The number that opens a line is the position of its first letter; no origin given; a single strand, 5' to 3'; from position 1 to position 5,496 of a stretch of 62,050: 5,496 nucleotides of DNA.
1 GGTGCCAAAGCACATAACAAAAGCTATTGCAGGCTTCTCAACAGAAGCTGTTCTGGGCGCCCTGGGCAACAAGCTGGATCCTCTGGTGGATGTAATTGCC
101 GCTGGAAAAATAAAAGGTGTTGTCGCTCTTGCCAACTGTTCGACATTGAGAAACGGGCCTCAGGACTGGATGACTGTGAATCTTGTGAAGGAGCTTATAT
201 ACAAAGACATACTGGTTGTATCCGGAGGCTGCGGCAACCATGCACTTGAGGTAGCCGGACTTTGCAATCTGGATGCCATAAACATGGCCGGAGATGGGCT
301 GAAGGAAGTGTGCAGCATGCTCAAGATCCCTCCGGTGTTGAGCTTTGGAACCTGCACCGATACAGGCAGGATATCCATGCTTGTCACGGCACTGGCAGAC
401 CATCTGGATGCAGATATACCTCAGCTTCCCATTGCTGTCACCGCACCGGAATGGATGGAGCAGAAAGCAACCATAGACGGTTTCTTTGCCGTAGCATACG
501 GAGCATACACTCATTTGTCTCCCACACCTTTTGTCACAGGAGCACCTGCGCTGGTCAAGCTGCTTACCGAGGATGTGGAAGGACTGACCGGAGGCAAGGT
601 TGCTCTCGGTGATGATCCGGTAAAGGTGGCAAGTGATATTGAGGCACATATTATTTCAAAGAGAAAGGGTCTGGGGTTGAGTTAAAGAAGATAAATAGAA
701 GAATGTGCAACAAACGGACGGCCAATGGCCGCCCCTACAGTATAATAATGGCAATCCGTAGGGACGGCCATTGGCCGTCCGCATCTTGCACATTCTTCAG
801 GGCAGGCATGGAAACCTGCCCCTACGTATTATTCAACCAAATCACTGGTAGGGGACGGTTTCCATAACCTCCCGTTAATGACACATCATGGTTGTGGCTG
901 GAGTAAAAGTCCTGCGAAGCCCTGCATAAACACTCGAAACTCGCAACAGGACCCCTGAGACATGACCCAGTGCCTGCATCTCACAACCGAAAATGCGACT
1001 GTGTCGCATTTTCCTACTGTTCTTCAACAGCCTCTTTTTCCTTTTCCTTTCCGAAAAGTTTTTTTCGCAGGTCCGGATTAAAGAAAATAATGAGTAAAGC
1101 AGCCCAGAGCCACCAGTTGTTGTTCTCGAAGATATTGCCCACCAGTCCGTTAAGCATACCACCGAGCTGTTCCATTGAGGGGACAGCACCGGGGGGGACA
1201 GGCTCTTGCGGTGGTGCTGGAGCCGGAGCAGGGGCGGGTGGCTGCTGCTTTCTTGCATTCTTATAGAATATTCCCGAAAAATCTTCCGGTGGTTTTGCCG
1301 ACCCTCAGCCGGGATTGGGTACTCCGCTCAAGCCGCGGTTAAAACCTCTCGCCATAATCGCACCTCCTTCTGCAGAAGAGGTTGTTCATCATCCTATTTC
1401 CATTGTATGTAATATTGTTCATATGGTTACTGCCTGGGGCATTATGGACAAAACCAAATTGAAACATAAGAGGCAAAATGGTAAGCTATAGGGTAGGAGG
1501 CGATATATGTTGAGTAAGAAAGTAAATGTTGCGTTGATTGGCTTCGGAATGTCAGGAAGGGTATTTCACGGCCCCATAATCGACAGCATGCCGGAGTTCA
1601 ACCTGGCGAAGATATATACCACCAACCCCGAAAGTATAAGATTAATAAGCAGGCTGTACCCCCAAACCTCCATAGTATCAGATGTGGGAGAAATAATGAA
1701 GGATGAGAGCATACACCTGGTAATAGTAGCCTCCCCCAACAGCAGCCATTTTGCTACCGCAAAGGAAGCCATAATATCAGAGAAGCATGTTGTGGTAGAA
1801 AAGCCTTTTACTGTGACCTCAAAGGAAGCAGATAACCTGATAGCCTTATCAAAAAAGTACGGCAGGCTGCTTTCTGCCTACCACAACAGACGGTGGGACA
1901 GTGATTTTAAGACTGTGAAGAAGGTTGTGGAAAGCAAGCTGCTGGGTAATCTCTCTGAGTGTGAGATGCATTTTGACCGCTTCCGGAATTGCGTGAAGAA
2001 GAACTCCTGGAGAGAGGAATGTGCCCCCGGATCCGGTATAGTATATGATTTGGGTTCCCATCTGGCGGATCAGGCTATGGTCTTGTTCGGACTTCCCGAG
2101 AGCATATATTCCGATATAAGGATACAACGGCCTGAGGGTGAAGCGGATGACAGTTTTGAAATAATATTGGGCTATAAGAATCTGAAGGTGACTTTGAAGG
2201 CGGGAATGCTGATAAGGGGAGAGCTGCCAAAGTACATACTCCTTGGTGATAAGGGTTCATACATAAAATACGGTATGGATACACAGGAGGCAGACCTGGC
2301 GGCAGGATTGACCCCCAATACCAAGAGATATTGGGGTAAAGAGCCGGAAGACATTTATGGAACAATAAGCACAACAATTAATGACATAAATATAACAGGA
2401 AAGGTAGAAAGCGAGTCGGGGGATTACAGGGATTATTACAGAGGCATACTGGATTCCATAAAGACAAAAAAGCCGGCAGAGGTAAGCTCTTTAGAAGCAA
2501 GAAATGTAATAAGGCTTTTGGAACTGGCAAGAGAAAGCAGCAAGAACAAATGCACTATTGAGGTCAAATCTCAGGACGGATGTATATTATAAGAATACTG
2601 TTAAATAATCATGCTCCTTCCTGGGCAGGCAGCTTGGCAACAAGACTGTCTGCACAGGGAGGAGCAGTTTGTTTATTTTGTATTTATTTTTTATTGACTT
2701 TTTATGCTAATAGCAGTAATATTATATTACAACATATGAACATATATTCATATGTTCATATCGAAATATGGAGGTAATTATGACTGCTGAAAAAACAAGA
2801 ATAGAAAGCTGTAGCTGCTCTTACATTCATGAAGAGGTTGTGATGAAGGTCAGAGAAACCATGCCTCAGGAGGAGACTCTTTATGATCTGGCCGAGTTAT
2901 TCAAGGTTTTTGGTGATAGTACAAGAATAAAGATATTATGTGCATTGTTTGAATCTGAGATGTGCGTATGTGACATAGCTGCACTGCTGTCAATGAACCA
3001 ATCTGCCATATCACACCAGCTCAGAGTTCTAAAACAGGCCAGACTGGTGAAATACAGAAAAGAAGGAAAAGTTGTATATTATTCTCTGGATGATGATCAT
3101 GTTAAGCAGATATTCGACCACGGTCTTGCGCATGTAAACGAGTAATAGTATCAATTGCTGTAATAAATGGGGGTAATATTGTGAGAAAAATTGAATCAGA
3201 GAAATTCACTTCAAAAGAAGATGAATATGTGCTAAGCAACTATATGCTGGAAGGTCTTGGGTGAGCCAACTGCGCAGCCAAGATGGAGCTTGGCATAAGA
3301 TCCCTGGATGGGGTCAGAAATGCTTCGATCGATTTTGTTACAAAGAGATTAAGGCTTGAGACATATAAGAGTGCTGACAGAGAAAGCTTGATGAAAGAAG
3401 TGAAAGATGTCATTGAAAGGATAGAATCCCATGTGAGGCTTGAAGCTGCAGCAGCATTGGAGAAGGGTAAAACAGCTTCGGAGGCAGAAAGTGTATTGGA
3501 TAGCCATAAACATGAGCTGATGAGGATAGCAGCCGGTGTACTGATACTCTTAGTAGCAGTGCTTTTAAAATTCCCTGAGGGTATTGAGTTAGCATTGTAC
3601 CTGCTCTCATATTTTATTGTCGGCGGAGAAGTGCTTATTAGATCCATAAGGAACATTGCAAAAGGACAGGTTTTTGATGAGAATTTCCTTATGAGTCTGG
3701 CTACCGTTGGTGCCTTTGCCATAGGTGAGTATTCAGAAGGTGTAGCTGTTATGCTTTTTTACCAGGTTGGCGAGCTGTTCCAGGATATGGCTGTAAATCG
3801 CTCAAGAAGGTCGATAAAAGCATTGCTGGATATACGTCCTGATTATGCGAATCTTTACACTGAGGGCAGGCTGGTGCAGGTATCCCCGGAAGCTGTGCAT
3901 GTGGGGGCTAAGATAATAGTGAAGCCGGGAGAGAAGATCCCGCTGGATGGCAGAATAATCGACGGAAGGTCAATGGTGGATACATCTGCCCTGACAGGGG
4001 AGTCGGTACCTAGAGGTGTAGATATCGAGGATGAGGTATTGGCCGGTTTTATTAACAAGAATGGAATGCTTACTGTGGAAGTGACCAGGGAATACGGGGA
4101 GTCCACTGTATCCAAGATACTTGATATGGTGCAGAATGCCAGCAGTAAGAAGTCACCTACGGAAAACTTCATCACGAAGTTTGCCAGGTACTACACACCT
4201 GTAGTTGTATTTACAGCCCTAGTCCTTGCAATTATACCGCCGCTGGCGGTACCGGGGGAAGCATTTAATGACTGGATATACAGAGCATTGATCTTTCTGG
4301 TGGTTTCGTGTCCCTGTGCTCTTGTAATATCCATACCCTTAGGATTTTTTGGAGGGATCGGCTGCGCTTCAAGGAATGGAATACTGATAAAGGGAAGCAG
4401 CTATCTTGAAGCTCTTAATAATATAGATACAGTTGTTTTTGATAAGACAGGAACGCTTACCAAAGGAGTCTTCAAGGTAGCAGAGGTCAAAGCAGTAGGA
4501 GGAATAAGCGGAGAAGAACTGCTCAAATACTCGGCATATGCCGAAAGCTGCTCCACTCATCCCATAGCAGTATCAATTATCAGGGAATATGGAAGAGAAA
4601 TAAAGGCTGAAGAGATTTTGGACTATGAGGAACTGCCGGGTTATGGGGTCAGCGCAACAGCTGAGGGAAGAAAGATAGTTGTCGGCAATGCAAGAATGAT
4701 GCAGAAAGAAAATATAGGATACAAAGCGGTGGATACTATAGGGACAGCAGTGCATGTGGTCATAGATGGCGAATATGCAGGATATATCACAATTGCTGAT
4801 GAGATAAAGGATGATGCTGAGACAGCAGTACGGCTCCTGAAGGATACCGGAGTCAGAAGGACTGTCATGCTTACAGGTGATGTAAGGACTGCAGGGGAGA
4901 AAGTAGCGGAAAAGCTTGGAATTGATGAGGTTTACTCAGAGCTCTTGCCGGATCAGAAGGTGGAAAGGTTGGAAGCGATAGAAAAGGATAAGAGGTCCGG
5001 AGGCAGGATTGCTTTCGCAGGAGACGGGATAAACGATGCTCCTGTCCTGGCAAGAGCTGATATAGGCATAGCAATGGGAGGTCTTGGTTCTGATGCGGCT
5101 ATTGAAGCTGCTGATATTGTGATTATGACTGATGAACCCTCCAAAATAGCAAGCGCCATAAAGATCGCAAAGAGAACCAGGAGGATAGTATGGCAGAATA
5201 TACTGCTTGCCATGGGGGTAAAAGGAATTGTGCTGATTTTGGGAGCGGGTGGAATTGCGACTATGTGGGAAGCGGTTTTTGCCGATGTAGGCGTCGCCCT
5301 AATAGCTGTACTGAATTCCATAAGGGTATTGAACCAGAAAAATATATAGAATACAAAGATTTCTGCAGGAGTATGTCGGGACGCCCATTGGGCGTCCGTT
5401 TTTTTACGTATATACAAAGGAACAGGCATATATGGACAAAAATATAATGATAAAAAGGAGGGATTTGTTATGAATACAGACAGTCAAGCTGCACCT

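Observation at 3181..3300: TGA sits at the first Cys of the CxxC motif of a CadA-type ATPase: candidate selenocysteine (U-A-N-C) or a very recent nonsense mutation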

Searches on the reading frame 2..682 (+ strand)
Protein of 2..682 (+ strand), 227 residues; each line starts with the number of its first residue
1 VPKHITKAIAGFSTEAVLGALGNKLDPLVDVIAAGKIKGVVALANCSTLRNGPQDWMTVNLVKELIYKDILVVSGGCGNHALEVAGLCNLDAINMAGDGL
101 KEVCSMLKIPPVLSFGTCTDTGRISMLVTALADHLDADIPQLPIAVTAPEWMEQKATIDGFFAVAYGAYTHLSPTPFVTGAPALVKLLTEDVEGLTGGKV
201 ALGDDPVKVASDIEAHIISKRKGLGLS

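Call 7: search_protein_families(library=pfam, proteins=[window:2-682:+], max_evalue=0.01)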
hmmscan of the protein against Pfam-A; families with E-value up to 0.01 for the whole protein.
window:2-682:+ (227 aa): 1 family
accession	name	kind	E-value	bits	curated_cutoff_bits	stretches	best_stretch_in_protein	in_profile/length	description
PF03063.25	Prismane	-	2.7e-58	198.4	27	1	18-206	345-512/513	Prismane/CO dehydrogenase family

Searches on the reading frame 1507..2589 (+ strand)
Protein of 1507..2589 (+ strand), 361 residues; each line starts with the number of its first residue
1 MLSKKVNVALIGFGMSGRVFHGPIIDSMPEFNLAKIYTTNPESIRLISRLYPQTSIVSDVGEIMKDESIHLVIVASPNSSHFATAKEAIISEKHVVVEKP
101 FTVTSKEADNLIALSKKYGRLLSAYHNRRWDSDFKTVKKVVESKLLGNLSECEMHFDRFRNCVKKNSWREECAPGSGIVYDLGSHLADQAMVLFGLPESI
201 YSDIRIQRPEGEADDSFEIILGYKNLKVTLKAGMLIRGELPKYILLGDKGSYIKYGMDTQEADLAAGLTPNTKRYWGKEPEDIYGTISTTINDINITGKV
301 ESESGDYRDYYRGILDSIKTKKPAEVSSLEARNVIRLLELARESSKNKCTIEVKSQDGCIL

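Call 7: search_protein_families(library=pfam, proteins=[window:1507-2589:+], max_evalue=0.01)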
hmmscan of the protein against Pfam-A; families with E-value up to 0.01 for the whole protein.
window:1507-2589:+ (361 aa): 3 families
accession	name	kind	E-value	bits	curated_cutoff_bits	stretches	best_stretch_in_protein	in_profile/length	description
PF02894.22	GFO_IDH_MocA_C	-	3e-29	102.8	22.9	1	138-352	1-217/218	Oxidoreductase family, C-terminal alpha/beta domain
PF22725.1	GFO_IDH_MocA_C3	-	8.1e-24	84.4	27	1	134-252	1-123/124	GFO/IDH/MocA C-terminal domain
PF01408.29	GFO_IDH_MocA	-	9.9e-23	81.5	24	1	6-126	1-120/120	Oxidoreductase family, NAD-binding Rossmann fold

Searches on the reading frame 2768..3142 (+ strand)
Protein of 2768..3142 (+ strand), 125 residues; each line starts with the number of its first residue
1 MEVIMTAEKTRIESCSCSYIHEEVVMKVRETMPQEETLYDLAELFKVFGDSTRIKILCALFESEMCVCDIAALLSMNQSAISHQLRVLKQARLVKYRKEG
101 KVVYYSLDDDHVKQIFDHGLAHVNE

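Call 7: search_protein_families(library=pfam, proteins=[window:2768-3142:+], max_evalue=0.01)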
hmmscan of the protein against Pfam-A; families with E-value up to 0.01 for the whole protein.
window:2768-3142:+ (125 aa): 5 families
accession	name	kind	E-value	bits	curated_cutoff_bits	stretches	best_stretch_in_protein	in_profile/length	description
PF01022.26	HTH_5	-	6.6e-21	74.4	22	1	50-96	1-47/47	Bacterial regulatory protein, arsR family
PF02002.24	TFIIE_alpha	-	2.9e-05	24.3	22.9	1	45-116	8-85/105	TFIIE alpha subunit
PF12840.13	HTH_20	-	0.00013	22.4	27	1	49-96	2-50/51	Helix-turn-helix domain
PF13601.12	HTH_34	-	0.0029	18.2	27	1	53-99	2-49/80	Winged helix DNA-binding domain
PF25212.1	HVO_A0114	-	0.0074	16.5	27.6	0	37-103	9-77/84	HVO_A0114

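Call 28: search_protein_families(library=ncbifam, proteins=[window:2768-3142:+], max_evalue=0.001)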
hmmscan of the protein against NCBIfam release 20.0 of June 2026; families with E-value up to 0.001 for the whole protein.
window:2768-3142:+ (125 aa): 12 families
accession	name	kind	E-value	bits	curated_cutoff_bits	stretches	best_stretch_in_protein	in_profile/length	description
NF033788.1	HTH_metalloreg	subfamily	1.8e-31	107.8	55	1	41-115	1-76/77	metalloregulator ArsR/SmtB family transcription factor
NF033789.1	repress_SdpR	subfamily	1.3e-16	60.3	100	1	45-111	2-68/79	autorepressor SdpR family transcription factor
NF040642.1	sulf_sens_BigR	equivalog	7.1e-15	54.9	155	1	39-116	8-85/95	sulfite-sensing transcriptional repressor BigR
NF007528.0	PRK10141.1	subfamily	3e-14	52.9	97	1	43-108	8-74/117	metalloregulator ArsR/SmtB family transcription factor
NF045707.1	Dbac_1936_reg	equivalog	2.4e-13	49.9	115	1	36-117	2-83/99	ArsR/SmtB-type metalloregulator TsoR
NF041413.1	ArsR_Rv2640c_fam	equivalog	2.5e-11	44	155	1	35-113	26-107/118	Rv2640c family ArsR-like transcriptional regulator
NF047906.1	CdPbTransRegCmtR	equivalog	1.7e-09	37.5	150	1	38-116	8-86/104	Cd(II)/Pb(II)-sensing metalloregulatory transcriptional regulator CmtR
NF052532.1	TransRegPagRBaca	equivalog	2.9e-08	33.7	170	1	36-116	12-92/99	transcriptional repressor PagR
NF053602.1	Phr_regulator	exception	2e-05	24.2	320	1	40-99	1-60/191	heat shock transcription regulator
TIGR01884.1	cas_HTH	subfamily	5.2e-05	22.7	60.2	1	41-107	132-198/202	CRISPR-associated CARF protein Csa3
NF053755.1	MsvR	equivalog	0.00016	21.4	220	1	45-99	7-61/236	transcriptional factor MsvR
NF038251.1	AdcR_fam_Zn_TF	equivalog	0.00028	21.2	175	1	51-112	36-100/143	zinc-dependent MarR family transcriptional regulator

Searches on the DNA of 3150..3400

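Call 59: search_rna_families(source=window, start=3150, end=3400, threshold=evalue, max_evalue=10)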
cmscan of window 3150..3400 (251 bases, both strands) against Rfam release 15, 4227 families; matches with E-value up to 10: 1.
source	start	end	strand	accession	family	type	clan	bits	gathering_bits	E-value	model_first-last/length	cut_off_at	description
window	3175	3221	+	RF02778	FdoG1_thermometer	Cis-reg; thermoregulator;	-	9.5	50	4.1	133-181/193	no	FdoG-1 5' UTR thermometer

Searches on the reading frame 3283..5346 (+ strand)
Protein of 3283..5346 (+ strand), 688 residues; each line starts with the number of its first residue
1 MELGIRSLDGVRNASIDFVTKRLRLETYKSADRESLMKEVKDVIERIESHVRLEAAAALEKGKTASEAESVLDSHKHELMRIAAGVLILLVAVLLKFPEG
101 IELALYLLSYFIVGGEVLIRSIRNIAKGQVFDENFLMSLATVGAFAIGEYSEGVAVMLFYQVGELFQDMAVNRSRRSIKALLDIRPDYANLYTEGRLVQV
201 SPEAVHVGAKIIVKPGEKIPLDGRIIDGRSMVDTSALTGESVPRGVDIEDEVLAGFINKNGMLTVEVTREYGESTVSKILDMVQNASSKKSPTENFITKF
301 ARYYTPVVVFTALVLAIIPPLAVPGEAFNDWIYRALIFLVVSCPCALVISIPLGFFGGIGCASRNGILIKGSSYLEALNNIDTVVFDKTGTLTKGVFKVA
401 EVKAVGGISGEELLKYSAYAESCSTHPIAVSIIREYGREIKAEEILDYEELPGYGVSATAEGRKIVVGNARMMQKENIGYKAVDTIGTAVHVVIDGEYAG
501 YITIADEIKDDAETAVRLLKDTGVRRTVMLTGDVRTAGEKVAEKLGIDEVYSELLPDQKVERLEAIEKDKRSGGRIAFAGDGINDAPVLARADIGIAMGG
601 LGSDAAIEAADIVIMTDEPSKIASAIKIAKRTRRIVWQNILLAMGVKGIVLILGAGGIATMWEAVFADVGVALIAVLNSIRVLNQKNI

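Call 11: find_encoding_contigs(protein=window:3283-5346:+, flank=10000, max_places=10)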
Protein window:3283-5346:+ (688 aa): no gene with exactly this product is on record in the collection.
